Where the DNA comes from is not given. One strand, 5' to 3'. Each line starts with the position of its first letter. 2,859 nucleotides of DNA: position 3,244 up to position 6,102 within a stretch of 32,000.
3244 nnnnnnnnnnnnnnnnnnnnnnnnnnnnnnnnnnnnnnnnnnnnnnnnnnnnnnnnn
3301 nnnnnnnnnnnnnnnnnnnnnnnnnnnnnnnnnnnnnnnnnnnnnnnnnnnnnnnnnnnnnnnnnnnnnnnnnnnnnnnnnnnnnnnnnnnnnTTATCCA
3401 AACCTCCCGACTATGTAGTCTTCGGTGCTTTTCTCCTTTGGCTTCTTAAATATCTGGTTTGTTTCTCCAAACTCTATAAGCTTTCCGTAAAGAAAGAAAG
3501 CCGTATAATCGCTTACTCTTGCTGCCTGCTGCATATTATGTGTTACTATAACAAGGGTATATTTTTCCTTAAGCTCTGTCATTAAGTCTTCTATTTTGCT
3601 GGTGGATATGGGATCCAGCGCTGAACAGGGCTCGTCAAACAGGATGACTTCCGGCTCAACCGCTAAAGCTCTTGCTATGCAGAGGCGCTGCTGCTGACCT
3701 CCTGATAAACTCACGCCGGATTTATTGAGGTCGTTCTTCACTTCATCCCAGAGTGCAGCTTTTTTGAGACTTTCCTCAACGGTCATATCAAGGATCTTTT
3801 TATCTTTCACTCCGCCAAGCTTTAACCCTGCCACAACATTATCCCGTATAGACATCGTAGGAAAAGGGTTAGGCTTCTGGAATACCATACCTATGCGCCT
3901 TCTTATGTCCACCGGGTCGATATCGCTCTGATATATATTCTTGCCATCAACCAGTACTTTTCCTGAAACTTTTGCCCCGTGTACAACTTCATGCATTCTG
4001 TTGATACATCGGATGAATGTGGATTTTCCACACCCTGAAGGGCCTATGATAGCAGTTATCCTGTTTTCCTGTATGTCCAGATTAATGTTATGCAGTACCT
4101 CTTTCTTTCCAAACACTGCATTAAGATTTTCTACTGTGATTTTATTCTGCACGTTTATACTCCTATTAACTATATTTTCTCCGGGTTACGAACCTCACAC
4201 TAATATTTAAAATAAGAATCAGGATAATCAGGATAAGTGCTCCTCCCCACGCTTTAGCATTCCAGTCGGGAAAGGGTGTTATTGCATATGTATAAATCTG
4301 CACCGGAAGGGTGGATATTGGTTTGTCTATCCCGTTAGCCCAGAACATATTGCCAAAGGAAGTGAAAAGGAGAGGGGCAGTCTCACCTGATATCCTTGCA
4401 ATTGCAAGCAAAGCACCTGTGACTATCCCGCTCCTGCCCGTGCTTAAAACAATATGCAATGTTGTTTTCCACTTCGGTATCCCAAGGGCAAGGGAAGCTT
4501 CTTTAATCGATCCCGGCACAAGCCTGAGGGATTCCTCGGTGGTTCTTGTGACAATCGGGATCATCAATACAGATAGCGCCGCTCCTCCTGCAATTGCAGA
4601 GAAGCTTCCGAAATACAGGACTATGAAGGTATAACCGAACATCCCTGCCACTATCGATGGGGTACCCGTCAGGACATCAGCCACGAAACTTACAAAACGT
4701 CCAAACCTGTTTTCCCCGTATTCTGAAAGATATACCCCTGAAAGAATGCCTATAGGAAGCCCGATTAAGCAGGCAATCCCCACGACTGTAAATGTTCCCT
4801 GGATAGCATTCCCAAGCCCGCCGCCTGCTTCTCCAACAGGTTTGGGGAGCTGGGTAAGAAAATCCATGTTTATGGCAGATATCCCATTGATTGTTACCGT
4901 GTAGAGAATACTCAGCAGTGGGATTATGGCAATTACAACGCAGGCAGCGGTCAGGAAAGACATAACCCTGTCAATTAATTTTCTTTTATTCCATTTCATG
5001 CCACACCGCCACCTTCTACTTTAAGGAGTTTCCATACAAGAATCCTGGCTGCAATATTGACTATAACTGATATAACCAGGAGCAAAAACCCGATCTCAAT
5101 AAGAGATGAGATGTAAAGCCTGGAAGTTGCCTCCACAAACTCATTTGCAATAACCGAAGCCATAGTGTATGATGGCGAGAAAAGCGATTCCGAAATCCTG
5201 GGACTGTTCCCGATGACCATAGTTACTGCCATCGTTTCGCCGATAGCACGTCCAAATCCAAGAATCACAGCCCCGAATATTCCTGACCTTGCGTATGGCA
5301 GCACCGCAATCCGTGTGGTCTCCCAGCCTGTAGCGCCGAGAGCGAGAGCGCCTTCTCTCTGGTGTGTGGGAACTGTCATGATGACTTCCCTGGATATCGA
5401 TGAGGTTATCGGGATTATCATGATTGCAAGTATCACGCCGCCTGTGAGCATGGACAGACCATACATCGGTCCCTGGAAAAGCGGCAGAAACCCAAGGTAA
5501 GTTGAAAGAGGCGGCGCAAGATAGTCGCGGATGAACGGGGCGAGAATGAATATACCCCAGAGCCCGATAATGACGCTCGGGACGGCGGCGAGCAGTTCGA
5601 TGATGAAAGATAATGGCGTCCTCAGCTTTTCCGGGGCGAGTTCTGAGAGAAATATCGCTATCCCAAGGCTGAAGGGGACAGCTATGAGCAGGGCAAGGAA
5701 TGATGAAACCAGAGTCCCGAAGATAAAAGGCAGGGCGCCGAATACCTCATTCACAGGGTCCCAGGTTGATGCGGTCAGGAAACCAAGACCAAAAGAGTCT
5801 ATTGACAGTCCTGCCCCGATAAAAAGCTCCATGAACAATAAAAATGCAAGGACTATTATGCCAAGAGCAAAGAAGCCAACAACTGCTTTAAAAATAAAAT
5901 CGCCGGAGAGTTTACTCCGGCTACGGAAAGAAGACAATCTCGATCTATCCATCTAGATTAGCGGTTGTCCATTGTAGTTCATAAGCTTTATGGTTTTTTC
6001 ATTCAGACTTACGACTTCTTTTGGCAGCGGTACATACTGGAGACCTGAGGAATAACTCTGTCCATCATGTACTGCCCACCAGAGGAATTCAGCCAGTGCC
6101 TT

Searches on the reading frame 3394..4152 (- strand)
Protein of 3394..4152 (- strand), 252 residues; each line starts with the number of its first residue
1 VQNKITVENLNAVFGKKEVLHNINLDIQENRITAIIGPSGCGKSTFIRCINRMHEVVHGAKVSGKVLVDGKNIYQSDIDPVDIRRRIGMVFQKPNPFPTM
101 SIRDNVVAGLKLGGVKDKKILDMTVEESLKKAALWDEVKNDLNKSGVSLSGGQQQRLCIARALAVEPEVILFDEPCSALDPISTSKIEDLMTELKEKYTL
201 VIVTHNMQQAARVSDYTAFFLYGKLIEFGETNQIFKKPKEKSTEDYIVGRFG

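Call 5: search_protein_families(library=pfam, proteins=[window:3394-4152:-], max_evalue=0.01)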
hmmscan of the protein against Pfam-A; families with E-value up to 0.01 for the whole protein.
window:3394-4152:- (252 aa): 13 families
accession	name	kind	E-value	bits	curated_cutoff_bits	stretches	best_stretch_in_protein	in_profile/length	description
PF00005.33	ABC_tran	-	2.2e-34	119.4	25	1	20-176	1-136/137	ABC transporter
PF13304.12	AAA_21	-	1.9e-11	45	27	2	32-73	1-35/304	AAA domain, putative AbiEii toxin, Type IV TA system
PF02463.25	SMC_N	-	1.5e-08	34.8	40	1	29-214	23-206/220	RecF/RecN/SMC N terminal domain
PF13401.12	AAA_22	-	3.1e-05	24.7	27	1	29-133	4-83/130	AAA domain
PF13476.12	AAA_23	-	4.1e-05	24.7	27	1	4-51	1-40/201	AAA domain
PF03215.21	Rad17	-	4.9e-05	23.8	23.8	1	17-57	32-72/186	Rad17 P-loop domain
PF13175.12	AAA_15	-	6.2e-05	23.2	32.1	1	20-143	14-123/374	AAA ATPase domain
PF20703.3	nSTAND1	-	0.00033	20.8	27.1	1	12-49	15-52/379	Novel STAND NTPase 1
PF13555.12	AAA_29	-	0.00039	20.5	27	1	24-47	16-39/61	P-loop containing region of AAA domain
PF03193.22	RsgA_GTPase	-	0.00044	20.5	30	1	17-63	94-138/174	RsgA GTPase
PF25201.1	nSTAND6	-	0.0017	18.9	27.7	1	13-62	1-50/148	Novel STAND NTPase 6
PF00931.28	NB-ARC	-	0.0088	15.8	23.5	0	28-153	16-85/248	NB-ARC domain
PF00485.24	PRK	-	0.0097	16.2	22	0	33-86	2-56/196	Phosphoribulokinase / Uridine kinase family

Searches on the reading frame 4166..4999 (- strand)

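Call 5: search_protein_families(library=pfam, proteins=[window:4166-4999:-], max_evalue=0.01)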
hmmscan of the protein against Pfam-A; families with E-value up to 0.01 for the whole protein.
window:4166-4999:- (277 aa): 1 family
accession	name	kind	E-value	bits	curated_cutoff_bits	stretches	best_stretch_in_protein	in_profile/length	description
PF00528.27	BPD_transp_1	-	1.2e-16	61.4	26.4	1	80-274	1-181/184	Binding-protein-dependent transport system inner membrane component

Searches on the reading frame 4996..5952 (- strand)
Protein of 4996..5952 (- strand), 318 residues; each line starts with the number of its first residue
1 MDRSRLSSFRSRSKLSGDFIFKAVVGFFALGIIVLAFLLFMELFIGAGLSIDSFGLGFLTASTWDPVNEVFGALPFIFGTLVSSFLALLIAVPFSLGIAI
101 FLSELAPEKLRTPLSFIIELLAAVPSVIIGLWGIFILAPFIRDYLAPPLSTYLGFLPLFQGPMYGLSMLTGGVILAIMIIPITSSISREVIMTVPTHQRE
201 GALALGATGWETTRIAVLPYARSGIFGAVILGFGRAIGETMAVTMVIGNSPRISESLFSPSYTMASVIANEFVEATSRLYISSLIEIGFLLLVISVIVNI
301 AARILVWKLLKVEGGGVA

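Call 5: search_protein_families(library=pfam, proteins=[window:4996-5952:-], max_evalue=0.01)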
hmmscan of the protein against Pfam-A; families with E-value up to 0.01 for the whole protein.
window:4996-5952:- (318 aa): 1 family
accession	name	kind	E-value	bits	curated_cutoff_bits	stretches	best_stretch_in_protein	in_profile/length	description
PF00528.27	BPD_transp_1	-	1.7e-14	54.4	26.4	1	97-306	3-179/184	Binding-protein-dependent transport system inner membrane component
